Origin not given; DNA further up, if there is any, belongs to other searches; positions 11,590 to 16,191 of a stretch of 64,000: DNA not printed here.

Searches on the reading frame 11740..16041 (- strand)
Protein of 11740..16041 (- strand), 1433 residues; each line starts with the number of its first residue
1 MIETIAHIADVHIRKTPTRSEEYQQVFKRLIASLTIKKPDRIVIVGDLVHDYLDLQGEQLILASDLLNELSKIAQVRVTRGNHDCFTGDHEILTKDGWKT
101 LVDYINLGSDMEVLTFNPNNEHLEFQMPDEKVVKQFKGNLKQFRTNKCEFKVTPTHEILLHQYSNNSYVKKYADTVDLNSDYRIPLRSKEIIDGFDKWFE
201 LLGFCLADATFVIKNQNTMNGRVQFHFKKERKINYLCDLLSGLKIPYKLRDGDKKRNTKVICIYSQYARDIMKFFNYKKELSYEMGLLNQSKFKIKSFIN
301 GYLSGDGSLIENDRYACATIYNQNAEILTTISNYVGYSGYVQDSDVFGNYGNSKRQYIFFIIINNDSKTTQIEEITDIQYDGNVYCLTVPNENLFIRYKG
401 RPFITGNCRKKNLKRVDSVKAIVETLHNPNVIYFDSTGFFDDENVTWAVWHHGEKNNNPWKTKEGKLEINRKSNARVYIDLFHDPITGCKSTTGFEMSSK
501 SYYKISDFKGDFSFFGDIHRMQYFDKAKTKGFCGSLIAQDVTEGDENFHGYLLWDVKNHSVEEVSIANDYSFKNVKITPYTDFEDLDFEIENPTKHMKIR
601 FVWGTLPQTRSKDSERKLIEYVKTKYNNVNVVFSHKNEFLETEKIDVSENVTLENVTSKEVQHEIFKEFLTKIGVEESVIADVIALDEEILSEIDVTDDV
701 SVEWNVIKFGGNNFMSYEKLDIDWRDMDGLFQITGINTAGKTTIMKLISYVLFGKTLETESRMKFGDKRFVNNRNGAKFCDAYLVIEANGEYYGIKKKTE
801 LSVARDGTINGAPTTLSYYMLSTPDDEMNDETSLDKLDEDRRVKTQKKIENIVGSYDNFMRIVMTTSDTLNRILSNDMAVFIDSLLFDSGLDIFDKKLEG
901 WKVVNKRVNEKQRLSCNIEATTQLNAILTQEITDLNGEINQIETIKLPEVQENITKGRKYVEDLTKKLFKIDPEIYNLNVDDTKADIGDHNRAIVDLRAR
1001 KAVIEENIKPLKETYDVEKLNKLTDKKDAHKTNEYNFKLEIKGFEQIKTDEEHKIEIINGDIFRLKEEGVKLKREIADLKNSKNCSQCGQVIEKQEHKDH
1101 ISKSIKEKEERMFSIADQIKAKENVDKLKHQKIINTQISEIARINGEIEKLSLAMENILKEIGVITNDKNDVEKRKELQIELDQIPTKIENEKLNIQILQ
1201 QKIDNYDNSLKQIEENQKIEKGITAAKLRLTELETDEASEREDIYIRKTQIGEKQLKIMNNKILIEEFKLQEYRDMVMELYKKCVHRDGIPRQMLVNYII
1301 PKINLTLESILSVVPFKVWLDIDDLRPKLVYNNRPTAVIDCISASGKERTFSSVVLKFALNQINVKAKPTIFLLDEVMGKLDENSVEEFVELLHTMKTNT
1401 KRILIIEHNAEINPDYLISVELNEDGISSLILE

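Call 8: search_protein_families(library=phrogs, proteins=[window:11740-16041:-], max_evalue=0.001)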
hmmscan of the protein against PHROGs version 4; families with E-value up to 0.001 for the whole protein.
window:11740-16041:- (1433 aa): 3 families
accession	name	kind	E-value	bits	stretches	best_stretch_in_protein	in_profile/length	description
phrog_35725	-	other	1.3e-25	90.3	3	424-1083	123-828/1376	metallo-phosphoesterase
phrog_77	-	DNA, RNA and nucleotide metabolism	1.1e-23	84.8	1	562-1430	172-952/967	SbcC-like subunit of palindrome specific endonuclease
phrog_85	-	DNA, RNA and nucleotide metabolism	8.3e-05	22.3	1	78-173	82-173/866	thymidylate synthase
